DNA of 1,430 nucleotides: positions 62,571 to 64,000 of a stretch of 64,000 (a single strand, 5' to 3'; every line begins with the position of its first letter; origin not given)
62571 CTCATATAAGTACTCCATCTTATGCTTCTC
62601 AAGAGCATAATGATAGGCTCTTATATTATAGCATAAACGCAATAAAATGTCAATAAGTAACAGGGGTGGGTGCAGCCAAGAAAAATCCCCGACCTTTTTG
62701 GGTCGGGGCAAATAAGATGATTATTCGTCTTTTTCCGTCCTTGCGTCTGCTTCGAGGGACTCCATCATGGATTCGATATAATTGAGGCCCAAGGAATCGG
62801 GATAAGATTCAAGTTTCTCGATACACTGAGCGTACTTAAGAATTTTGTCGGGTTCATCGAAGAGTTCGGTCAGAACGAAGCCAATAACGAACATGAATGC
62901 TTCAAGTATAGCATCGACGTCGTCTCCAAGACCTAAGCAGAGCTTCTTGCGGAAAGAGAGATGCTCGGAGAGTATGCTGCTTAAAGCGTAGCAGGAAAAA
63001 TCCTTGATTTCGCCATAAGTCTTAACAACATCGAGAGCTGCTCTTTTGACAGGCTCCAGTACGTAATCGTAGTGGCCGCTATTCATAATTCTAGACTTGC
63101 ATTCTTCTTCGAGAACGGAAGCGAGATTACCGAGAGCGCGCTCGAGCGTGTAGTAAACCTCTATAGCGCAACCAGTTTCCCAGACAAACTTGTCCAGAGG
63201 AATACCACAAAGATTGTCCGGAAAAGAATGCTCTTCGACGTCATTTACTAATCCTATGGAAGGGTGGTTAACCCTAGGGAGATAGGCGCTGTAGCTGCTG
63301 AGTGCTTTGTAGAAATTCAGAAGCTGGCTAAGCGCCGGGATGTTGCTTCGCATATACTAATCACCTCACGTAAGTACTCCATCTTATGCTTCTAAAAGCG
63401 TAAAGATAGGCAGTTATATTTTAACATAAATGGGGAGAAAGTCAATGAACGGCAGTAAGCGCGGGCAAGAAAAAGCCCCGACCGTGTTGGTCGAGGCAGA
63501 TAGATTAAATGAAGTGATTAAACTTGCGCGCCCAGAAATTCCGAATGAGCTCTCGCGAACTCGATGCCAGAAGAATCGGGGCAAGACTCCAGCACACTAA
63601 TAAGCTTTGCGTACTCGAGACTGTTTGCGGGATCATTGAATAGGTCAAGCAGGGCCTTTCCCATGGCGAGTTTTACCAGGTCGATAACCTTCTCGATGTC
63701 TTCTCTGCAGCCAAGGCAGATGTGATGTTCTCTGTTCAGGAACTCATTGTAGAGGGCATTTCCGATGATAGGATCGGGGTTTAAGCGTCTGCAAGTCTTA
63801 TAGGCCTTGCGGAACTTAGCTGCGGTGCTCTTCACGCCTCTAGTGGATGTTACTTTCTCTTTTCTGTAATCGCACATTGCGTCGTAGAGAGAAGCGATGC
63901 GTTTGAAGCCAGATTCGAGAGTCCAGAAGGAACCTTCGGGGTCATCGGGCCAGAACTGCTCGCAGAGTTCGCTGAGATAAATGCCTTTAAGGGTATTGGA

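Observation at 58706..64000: Accessory block: Pif1/RecD-like helicase followed by orphan genes and a tandem array of acidic paralogues, all monocistronic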

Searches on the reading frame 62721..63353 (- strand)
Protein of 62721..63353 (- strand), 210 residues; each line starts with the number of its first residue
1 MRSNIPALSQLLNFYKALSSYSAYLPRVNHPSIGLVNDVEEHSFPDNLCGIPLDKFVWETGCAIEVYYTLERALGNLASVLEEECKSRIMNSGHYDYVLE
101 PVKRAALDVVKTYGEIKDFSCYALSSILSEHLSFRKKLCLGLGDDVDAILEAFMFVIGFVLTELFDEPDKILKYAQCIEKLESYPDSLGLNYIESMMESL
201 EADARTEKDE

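Call 5: search_protein_families(library=pfam, proteins=[window:62721-63353:-], max_evalue=1)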
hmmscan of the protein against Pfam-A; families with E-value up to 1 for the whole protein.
window:62721-63353:- (210 aa): 0 families

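Call 6: search_protein_families(library=phrogs, proteins=[window:62721-63353:-], max_evalue=1)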
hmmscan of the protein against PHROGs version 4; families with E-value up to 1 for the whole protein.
window:62721-63353:- (210 aa): 0 families

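Call 7: search_protein_families(library=padloc, proteins=[window:62721-63353:-], max_evalue=1)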
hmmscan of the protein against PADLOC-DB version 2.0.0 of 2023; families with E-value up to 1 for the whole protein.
window:62721-63353:- (210 aa): 0 families

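Call 10: find_encoding_contigs(protein=window:62721-63353:-, flank=10000, max_places=6)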
Protein window:62721-63353:- (210 aa): 4 contigs read that carry it; 2 places shown.
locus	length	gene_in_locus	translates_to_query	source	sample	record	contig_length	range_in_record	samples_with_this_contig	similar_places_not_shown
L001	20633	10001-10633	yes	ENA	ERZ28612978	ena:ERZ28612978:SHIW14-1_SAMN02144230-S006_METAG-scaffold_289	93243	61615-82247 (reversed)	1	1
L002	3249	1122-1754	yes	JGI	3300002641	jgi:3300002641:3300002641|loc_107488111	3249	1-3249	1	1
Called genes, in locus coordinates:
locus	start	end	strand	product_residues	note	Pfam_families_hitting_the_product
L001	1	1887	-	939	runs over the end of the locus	PF10544:T5orf172, PF13455:MUG113 (weak), PF04851:ResIII (weak)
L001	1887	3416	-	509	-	PF07669:Eco57I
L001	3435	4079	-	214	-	-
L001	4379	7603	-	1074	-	PF00270:DEAD, PF04851:ResIII, PF05127:NAT10_TcmA_helicase (faint), PF00271:Helicase_C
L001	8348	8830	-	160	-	PF12686:DUF3800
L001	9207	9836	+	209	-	-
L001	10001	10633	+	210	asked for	-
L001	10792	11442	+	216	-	-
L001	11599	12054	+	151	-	-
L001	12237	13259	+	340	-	-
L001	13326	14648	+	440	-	PF05970:PIF1, PF13086:AAA_11 (faint), PF13245:AAA_19, PF13604:AAA_30, PF07728:AAA_5 (faint)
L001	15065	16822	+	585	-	PF00664:ABC_membrane, PF02463:SMC_N (faint), PF00005:ABC_tran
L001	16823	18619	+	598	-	PF00664:ABC_membrane, PF02463:SMC_N (faint), PF00005:ABC_tran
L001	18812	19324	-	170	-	-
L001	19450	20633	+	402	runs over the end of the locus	PF08323:Glyco_transf_5, PF13439:Glyco_transf_4, PF13579:Glyco_trans_4_4, PF20706:GT4-conflict, PF00534:Glycos_transf_1, PF13692:Glyco_trans_1_4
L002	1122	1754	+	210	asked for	-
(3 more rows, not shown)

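Call 23: search_protein_families(library=padloc, proteins=[L001:1-1887:-, L001:1887-3416:-, L001:3435-4079:-, L001:4379-7603:-, L001:8348-8830:-], max_evalue=0.01)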
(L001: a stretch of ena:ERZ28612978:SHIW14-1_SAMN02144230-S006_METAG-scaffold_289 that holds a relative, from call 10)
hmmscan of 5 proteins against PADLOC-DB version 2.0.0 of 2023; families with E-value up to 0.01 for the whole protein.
L001:1-1887:- (629 aa): 3 families
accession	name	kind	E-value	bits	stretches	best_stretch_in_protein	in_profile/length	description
PDLC03626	REase_MTase_IIG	-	3.5e-43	145.5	2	141-610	168-634/1359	Type IIG restriction enzyme-methyltransferase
PDLC05041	PDC-S57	-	3.9e-05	21.3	1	17-115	8-97/212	-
PDLC00191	HamB1|HamB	-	0.0064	12.8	0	149-185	114-150/767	DEAD-box helicase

L001:1887-3416:- (509 aa): 24 families
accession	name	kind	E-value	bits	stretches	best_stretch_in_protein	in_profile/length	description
PDLC03375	MTase_II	-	1.8e-45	153.8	1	184-506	9-348/348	Type II methyltransferase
PDLC03626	REase_MTase_IIG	-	1.3e-42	143.6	1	20-506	862-1359/1359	Type IIG restriction enzyme-methyltransferase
PDLC03338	MTase_II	-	1.9e-08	31.5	1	29-113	132-213/604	Type II methyltransferase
PDLC04134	mad2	-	4.7e-08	30.3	1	171-262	342-428/492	mads_2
PDLC02529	PglX|PglXI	-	4.7e-07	25.9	1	47-196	223-368/1189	PglX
PDLC03335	MTase_II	-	6.7e-07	26.3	1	26-111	79-156/607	Type II methyltransferase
PDLC03719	oMTase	-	5.6e-06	23.6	0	25-73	23-71/387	orphan methyltransferase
PDLC03235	MTase_II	-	1.1e-05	22.5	1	27-196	104-257/648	Type II methyltransferase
PDLC03293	MTase_II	-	3.1e-05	20.9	0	22-72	12-58/427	Type II methyltransferase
PDLC03313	MTase_II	-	3.2e-05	20.7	1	27-113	23-109/563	Type II methyltransferase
PDLC02525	PglX|PglXI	-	4.9e-05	20.2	0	52-103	284-335/607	PglX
PDLC03021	MTase_I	-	7.5e-05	19.7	1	25-105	162-237/491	Type I methyltransferase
PDLC03248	MTase_II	-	8.3e-05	19.5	0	164-195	64-95/521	Type II methyltransferase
PDLC03273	MTase_II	-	0.0001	19.5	0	26-69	43-86/432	Type II methyltransferase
PDLC03630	REase_MTase_IIG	-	0.00026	16.9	1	46-110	400-463/1100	Type IIG restriction enzyme-methyltransferase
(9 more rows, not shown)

L001:3435-4079:- (214 aa): 20 families
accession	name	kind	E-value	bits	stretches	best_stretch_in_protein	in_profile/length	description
PDLC04134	mad2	-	5e-11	40.1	1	20-104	269-335/492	mads_2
PDLC03335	MTase_II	-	3.4e-09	33.9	1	14-146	72-199/607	Type II methyltransferase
PDLC03313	MTase_II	-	1.1e-08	32.1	1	13-107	14-114/563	Type II methyltransferase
PDLC03025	MTase_I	-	2.3e-07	27.9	1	20-89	160-226/569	Type I methyltransferase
PDLC03318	MTase_II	-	1.6e-06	24.8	1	7-71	329-393/723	Type II methyltransferase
PDLC03630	REase_MTase_IIG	-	1.1e-05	21.5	1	41-103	401-467/1100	Type IIG restriction enzyme-methyltransferase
PDLC03021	MTase_I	-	5.7e-05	20.1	1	21-91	163-234/491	Type I methyltransferase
PDLC03602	REase_MTase_IIG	-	5.8e-05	19.9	1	46-96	346-396/637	Type IIG restriction enzyme-methyltransferase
PDLC03036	MTase_I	-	0.00019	18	1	12-74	205-264/635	Type I methyltransferase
PDLC03348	MTase_II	-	0.00026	17.6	1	9-130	208-335/727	Type II methyltransferase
PDLC02529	PglX|PglXI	-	0.00078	15.2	1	47-102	229-290/1189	PglX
PDLC03267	MTase_II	-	0.0015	15.5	1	17-70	11-59/539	Type II methyltransferase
PDLC03258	MTase_II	-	0.002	15.3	1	15-110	16-94/366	Type II methyltransferase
PDLC03719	oMTase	-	0.0026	14.8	1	24-66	27-70/387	orphan methyltransferase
PDLC03026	MTase_I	-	0.0035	14.5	1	16-64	137-182/487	Type I methyltransferase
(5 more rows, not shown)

L001:4379-7603:- (1074 aa): 32 families (the best 25 are shown)
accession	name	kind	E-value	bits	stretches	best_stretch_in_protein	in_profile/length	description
PDLC01089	C3a193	-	1.5e-142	475.1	1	93-1063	77-982/983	poss. alt. Cas3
PDLC02864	DpdF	-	4.2e-64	215.4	1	308-620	38-327/610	DpdF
PDLC03928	PsyrT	-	6.5e-53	178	1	308-620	38-334/689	-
PDLC02861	DpdF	-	2.3e-51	172.8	1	308-620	44-332/611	DpdF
PDLC02870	DpdF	-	5.5e-48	161.7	1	309-620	30-319/534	DpdF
PDLC02865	DpdF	-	2.6e-35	119.4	1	308-620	775-1069/1499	DpdF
PDLC02859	DpdF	-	2.7e-35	119.8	1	309-621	117-415/545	DpdF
PDLC02855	DpdF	-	1.6e-31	107.3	1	309-620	159-468/825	DpdF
PDLC02872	DpdF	-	1.1e-26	91.7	2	310-464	178-341/859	DpdF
PDLC02857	DpdF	-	7.4e-24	81.8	2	312-466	201-364/911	DpdF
PDLC02862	DpdF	-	1.6e-22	77.2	1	310-623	138-455/811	DpdF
PDLC02867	DpdF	-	1.6e-20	71.1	1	310-620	157-467/855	DpdF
PDLC02868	DpdF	-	3e-17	59.7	2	314-466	360-508/1078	DpdF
PDLC02503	BrxHI|BrxHII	-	3.3e-17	60.1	1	308-624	40-345/698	BrxHI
PDLC03960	SngC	-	1e-14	52.2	1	307-622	40-362/720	-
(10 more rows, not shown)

L001:8348-8830:- (160 aa): 1 family
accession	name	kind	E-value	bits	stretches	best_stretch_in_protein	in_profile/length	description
PDLC04353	PDC-M04A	-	3.3e-06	24.6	1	3-155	6-179/232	-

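Call 24: search_protein_families(library=ncbifam, proteins=[L001:1-1887:-, L001:1887-3416:-, L001:3435-4079:-, L001:4379-7603:-, L001:8348-8830:-], max_evalue=0.01)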
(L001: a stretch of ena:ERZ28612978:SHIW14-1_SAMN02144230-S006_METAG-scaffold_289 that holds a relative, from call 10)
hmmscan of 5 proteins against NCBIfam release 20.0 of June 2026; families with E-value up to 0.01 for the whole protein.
L001:1-1887:- (629 aa): 0 families

L001:1887-3416:- (509 aa): 5 families
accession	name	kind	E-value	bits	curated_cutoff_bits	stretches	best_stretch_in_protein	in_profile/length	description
TIGR02987.1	met_A_Alw26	exception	1.3e-07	30.8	353.5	0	224-278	191-244/523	Alw26I/Eco31I/Esp3I family type II restriction adenine-specific DNA-methyltransferase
NF033451.1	BREX_2_MTaseX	equivalog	2.5e-05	22.2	400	1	48-197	220-370/1185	BREX-2 system adenine-specific DNA-methyltransferase PglX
NF047738.1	antiphage_MADS2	equivalog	0.00015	20.2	720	1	29-195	313-452/654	methylation-associated defense system DNA methyltransferase MAD2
NF040721.1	Trm14_Arch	equivalog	0.00095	18.4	280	0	185-231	289-336/370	tRNA (guanine(6)-N2)-methyltransferase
NF033452.1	BREX_1_MTaseX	exception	0.0054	14.6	500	0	164-323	486-657/1210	BREX-1 system adenine-specific DNA-methyltransferase PglX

L001:3435-4079:- (214 aa): 2 families
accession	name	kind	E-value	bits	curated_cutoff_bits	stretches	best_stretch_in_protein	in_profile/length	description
NF047738.1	antiphage_MADS2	equivalog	6.6e-07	28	720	1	16-73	305-359/654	methylation-associated defense system DNA methyltransferase MAD2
TIGR02987.1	met_A_Alw26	exception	1.1e-06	27.7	353.5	1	20-106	2-87/523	Alw26I/Eco31I/Esp3I family type II restriction adenine-specific DNA-methyltransferase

L001:4379-7603:- (1074 aa): 18 families
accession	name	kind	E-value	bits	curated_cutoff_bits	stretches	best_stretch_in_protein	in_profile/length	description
TIGR01389.1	recQ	equivalog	5.2e-58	196.9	640.2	1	308-620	29-317/591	DNA helicase RecQ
TIGR00614.1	recQ_fam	subfamily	2.2e-52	178.4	219.8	1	308-655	27-353/470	RecQ family ATP-dependent DNA helicase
NF008279.0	PRK11057.1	equivalog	4.7e-41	140.9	1015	1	308-620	41-329/608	ATP-dependent DNA helicase RecQ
NF041063.1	DpdF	equivalog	7.6e-37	127.3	550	1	310-620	161-471/813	protein DpdF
TIGR04121.1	DEXH_lig_assoc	equivalog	1e-17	63.2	850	1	308-623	29-348/804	ligase-associated DNA damage response DEXH box helicase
NF053631.1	RNA_helic_CshA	equivalog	2.3e-12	46.6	646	2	308-421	37-151/434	degradosome RNA helicase CshA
TIGR03817.1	DECH_helic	hypoth_equivalog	8.4e-11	40.8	874.1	1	307-645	51-400/742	helicase/secretion neighborhood putative DEAH-box helicase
NF008394.0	PRK11192.1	equivalog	7.1e-09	35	507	1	527-627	246-346/441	ATP-dependent RNA helicase SrmB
NF010338.0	PRK13767.1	equivalog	6.7e-06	24.6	849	1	308-619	49-383/877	ATP-dependent helicase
NF010337.0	PRK13766.1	equivalog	9.2e-05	20.7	610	0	515-627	351-475/781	Hef nuclease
NF002340.1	PRK01297.1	equivalog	0.0002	20.3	564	1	530-627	251-348/372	ATP-dependent RNA helicase RhlB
NF008729.0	PRK11747.1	equivalog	0.00023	19.7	598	1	286-349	29-91/703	ATP-dependent DNA helicase DinG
NF053636.1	DDHlcsCsdAPsy1082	equivalog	0.00031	19.4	890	1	531-628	246-343/512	DEAD/DEAH box helicase CsdA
NF008744.0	PRK11776.1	equivalog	0.00076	18.2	524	0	517-630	229-344/460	ATP-dependent RNA helicase DbpA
NF003390.0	PRK04537.1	equivalog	0.0017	17.5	732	1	527-621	256-351/572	ATP-dependent RNA helicase RhlB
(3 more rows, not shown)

L001:8348-8830:- (160 aa): 0 families

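Call 90: search_protein_families(library=pfam, proteins=[L001:18812-19324:-], max_evalue=1)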
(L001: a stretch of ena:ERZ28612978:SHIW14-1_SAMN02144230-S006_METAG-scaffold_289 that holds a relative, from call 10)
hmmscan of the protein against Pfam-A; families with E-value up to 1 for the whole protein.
L001:18812-19324:- (170 aa): 0 families

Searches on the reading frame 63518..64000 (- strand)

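Call 5: search_protein_families(library=pfam, proteins=[window:63518-64000:-], max_evalue=1)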
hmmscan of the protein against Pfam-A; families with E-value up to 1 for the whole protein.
window:63518-64000:- (160 aa): 1 family
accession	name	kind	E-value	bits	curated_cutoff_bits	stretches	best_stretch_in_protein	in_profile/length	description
PF25547.1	WXG100_2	-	0.12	12.7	27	1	14-53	20-59/150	WXG100 like domain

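Call 6: search_protein_families(library=phrogs, proteins=[window:63518-64000:-], max_evalue=1)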
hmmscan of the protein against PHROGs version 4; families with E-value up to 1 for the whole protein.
window:63518-64000:- (160 aa): 3 families
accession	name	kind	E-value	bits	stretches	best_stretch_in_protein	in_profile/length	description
phrog_11222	-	unknown function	0.11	13.3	1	60-110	88-135/293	-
phrog_7785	-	DNA, RNA and nucleotide metabolism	0.24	12.4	1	42-115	20-93/147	HNH endonuclease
phrog_1735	-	unknown function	0.26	11.1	1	81-146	46-108/673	-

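Call 7: search_protein_families(library=padloc, proteins=[window:63518-64000:-], max_evalue=1)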
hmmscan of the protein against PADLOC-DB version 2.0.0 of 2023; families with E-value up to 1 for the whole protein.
window:63518-64000:- (160 aa): 1 family
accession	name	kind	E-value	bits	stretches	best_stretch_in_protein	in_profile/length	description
PDLC00745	Effector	-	0.03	12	1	40-86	112-158/244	Endonuclease (NucC)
